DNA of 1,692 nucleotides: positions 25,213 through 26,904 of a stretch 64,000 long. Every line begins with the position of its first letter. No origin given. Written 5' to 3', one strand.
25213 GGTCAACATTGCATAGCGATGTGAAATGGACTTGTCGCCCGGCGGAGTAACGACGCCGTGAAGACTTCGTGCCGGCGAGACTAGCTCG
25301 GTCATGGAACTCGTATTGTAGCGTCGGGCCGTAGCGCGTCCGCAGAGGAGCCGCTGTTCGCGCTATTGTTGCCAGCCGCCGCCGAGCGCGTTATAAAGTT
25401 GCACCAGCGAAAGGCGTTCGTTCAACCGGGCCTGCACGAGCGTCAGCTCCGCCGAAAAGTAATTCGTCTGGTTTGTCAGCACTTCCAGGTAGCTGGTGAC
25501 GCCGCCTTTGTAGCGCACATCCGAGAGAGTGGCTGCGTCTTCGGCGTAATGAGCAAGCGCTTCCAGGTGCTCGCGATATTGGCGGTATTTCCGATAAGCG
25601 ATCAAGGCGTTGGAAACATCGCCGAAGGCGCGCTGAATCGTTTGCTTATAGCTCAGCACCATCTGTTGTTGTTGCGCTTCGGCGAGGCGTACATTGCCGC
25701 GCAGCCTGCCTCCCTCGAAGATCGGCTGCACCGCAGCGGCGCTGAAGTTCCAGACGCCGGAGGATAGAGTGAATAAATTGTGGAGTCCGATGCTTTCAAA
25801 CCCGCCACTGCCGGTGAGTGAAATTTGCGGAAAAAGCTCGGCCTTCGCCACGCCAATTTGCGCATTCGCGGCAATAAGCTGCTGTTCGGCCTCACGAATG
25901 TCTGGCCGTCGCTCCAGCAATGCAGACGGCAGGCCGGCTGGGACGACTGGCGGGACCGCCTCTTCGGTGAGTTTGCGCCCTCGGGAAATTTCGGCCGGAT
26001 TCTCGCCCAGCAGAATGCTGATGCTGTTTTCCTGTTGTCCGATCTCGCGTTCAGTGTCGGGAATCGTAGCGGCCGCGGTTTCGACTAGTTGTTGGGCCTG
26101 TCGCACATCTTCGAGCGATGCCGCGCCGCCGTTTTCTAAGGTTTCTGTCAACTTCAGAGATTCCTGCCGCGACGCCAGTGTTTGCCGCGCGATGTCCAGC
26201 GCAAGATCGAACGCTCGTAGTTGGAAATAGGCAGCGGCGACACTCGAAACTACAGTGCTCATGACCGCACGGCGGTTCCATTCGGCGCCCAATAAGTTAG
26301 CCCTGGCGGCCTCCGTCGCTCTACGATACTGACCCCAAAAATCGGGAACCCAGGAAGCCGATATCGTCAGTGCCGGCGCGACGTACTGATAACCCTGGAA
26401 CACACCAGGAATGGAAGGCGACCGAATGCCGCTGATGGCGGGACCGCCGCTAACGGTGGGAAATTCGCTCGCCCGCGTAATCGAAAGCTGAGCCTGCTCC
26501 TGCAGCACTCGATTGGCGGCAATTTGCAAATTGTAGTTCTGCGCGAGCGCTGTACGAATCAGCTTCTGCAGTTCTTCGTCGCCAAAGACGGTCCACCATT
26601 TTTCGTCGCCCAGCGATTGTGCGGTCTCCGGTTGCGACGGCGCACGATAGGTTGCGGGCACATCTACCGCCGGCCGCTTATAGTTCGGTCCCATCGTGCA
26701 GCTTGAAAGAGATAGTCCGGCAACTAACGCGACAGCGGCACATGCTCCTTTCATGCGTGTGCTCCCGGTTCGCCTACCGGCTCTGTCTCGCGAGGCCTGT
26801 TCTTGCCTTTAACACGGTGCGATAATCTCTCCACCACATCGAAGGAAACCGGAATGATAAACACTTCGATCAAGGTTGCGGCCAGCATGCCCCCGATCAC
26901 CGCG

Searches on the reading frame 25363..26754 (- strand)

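Call 22: search_protein_families(library=pfam, proteins=[window:25363-26754:-], max_evalue=0.00001)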
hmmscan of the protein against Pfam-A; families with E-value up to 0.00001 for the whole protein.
window:25363-26754:- (463 aa): 1 family
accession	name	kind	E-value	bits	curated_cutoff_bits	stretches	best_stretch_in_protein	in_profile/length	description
PF02321.23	OEP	-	1.6e-49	168.7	22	2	276-458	5-187/187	Outer membrane efflux protein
